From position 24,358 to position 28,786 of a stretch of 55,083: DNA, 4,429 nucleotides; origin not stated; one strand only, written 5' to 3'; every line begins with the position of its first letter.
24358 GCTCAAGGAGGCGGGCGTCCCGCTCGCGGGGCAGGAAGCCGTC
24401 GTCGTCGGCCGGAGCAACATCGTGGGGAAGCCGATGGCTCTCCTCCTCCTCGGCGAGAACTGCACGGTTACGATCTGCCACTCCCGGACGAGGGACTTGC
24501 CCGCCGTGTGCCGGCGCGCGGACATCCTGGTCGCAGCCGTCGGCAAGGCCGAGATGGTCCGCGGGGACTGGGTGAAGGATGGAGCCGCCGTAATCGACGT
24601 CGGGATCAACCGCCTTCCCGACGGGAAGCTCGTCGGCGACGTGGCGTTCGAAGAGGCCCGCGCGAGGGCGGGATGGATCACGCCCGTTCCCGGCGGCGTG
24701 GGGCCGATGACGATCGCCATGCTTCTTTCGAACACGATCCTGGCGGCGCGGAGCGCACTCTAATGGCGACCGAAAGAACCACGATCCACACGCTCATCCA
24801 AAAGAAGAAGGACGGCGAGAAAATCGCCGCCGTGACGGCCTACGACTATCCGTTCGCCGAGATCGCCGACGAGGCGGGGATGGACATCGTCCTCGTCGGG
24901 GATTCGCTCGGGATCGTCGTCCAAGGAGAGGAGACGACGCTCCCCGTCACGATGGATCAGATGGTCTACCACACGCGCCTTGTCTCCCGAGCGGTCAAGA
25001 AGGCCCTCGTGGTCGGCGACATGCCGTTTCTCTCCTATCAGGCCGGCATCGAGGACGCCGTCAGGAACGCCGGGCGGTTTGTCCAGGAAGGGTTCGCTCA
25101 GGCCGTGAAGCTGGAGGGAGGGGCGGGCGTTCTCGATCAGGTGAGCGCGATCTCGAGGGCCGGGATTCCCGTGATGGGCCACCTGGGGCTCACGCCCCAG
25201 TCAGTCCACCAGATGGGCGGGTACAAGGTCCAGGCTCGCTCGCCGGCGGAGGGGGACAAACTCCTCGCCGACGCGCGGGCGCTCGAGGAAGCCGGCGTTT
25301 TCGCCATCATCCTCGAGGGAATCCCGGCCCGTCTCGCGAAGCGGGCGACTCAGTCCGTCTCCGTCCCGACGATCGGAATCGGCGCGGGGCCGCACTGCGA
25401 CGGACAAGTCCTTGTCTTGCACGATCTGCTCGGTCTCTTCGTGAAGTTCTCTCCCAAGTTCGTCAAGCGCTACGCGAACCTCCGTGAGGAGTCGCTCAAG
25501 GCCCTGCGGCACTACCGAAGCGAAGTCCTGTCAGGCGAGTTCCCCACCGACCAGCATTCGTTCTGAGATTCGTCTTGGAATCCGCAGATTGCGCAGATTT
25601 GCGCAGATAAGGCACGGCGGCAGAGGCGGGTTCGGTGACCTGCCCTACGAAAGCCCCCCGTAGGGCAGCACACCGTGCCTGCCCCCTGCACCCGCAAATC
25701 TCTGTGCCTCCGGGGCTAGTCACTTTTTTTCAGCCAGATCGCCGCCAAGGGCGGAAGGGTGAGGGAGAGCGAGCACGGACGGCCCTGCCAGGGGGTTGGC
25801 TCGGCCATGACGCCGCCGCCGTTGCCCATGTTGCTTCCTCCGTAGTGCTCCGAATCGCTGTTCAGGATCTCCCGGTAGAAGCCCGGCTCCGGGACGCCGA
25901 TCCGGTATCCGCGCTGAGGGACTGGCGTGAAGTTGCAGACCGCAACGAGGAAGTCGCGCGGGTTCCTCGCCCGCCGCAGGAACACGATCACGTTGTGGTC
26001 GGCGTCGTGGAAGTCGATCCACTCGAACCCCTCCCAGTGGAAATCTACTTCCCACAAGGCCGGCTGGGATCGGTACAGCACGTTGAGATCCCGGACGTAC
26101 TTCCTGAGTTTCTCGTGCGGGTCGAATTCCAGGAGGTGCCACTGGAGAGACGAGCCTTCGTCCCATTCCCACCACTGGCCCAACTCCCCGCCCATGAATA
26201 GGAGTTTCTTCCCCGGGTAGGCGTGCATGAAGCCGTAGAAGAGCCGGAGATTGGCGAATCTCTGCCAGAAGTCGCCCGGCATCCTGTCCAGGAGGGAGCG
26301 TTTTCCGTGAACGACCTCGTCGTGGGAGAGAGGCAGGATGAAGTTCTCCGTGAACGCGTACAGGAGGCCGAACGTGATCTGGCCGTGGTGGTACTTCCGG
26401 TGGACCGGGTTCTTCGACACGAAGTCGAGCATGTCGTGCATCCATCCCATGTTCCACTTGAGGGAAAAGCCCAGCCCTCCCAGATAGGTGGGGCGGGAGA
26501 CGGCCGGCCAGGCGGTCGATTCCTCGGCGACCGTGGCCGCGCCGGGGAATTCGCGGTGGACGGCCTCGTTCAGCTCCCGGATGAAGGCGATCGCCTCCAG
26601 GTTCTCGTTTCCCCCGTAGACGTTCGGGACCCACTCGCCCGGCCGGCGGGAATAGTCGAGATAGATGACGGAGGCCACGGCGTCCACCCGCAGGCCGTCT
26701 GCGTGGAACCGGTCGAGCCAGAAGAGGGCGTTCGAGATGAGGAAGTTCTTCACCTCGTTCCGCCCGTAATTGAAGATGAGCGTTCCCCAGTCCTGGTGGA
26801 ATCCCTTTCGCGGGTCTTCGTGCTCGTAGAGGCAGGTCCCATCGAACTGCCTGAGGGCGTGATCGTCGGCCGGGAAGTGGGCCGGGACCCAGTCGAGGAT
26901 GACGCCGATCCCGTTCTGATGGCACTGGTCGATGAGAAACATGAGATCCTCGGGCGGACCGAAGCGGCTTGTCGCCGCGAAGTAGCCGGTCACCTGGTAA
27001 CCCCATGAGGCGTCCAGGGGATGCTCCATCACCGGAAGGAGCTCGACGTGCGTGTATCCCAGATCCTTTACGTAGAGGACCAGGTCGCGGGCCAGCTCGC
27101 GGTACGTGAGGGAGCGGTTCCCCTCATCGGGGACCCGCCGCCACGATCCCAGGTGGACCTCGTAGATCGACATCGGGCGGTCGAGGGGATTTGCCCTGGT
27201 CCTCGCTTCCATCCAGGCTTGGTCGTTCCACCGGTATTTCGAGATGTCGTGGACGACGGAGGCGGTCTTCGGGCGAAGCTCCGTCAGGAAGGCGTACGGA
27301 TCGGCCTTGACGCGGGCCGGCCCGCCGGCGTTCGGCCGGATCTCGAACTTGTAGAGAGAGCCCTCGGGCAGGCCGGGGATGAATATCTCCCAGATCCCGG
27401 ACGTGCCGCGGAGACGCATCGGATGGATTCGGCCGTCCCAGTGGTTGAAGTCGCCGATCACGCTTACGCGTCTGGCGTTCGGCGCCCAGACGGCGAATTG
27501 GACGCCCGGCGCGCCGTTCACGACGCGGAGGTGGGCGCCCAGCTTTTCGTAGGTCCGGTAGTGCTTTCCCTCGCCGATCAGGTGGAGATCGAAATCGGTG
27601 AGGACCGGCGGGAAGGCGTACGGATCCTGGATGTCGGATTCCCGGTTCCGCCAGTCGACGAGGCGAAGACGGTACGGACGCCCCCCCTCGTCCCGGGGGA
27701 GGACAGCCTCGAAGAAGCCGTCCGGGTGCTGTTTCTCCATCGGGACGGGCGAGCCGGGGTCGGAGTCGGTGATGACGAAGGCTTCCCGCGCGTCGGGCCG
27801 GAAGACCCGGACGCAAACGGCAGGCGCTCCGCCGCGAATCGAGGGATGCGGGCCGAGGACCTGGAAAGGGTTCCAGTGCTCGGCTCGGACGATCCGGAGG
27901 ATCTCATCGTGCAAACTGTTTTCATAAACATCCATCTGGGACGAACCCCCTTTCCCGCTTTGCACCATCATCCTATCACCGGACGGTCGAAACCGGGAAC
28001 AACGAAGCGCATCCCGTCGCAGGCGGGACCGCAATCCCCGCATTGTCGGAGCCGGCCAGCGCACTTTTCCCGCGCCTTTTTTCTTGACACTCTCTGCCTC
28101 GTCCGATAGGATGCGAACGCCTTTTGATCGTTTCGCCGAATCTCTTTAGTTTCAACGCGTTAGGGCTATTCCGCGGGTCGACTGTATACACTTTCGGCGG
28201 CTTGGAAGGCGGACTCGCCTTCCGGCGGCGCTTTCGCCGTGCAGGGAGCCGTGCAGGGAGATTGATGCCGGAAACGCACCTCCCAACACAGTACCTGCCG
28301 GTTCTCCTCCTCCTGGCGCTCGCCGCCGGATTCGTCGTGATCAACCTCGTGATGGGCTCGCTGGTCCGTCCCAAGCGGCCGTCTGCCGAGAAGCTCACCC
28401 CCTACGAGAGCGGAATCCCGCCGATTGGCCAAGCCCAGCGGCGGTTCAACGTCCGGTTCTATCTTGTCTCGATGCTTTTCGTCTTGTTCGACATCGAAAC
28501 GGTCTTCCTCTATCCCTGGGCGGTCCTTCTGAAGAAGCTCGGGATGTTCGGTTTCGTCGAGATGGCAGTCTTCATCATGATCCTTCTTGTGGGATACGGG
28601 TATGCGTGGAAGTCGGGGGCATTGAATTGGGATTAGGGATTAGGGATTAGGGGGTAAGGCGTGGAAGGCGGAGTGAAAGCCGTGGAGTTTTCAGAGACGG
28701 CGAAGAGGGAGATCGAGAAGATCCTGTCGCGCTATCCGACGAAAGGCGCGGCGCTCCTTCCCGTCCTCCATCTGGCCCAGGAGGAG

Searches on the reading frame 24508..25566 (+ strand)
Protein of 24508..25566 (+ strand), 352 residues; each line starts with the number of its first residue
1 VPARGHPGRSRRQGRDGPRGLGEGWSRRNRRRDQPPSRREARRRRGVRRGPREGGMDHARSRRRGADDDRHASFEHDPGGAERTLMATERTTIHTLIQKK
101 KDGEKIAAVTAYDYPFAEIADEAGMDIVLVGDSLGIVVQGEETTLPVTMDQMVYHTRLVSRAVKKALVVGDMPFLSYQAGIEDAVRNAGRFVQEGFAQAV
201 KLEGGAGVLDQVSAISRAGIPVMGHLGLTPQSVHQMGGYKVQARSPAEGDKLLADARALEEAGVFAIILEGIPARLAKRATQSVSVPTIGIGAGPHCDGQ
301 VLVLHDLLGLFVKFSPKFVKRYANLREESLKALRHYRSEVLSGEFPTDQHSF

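Call 12: search_protein_families(library=pfam, proteins=[window:24508-25566:+])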
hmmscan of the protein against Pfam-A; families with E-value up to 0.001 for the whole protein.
window:24508-25566:+ (352 aa): 1 family
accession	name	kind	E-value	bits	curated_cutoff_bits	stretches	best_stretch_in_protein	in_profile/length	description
PF02548.21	Pantoate_transf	-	1.7e-116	388.6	28.7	1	90-347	1-258/259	Ketopantoate hydroxymethyltransferase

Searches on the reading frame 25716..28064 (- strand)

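Call 6: search_protein_families(library=pfam, proteins=[window:25716-28064:-])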
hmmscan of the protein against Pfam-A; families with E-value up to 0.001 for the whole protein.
window:25716-28064:- (782 aa): 4 families
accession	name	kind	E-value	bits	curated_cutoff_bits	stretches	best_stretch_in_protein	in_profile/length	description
PF02922.24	CBM_48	-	3.2e-35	120.8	22.4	2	174-258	1-83/83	Carbohydrate-binding module 48 (Isoamylase N-terminal domain)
PF02806.24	Alpha-amylase_C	-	3.2e-28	98.3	21.2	1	682-780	1-94/95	Alpha amylase, C-terminal all-beta domain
PF22019.2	GlgB_N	-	8.4e-28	96.8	27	2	53-149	3-94/94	alpha-1,4-glucan branching enzyme GlgB, N-terminal domain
PF00128.31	Alpha-amylase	-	1.3e-17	64.6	22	2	331-402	27-96/446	Alpha amylase, catalytic domain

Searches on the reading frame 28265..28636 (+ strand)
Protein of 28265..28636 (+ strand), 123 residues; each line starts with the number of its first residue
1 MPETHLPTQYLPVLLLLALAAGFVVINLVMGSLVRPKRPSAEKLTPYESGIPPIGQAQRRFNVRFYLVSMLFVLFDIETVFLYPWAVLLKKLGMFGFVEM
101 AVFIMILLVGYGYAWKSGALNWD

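Call 3: search_protein_families(library=pfam, proteins=[window:28265-28636:+])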
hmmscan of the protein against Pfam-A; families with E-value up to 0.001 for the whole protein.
window:28265-28636:+ (123 aa): 1 family
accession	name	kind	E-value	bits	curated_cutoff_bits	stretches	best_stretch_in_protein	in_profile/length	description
PF00507.24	Oxidored_q4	-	6.6e-39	132.5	23.3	1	25-122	2-99/99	NADH-ubiquinone/plastoquinone oxidoreductase, chain 3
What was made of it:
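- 28265..28636 (+): nuoA (123 aa). PF00507, E 6.6e-39 (call 3).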

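Call 84: search_protein_families(library=ncbifam, proteins=[window:28265-28636:+], max_evalue=1e-10)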
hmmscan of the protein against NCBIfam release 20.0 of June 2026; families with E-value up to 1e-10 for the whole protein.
window:28265-28636:+ (123 aa): 4 families
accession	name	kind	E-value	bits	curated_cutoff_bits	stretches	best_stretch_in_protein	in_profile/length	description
NF005839.0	PRK07756.1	equivalog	8.7e-39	132.6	163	1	8-122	7-121/122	NADH-quinone oxidoreductase subunit A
NF005922.0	PRK07928.1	equivalog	1.3e-38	132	155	1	9-123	3-119/119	NADH-quinone oxidoreductase subunit A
NF006303.0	PRK08489.1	equivalog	7.1e-32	110.7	145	1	5-123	5-126/129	NAD(P)H-quinone oxidoreductase subunit 3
NF005022.0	PRK06432.1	equivalog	7.3e-16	58.5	164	1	41-122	68-149/151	NADH dehydrogenase subunit A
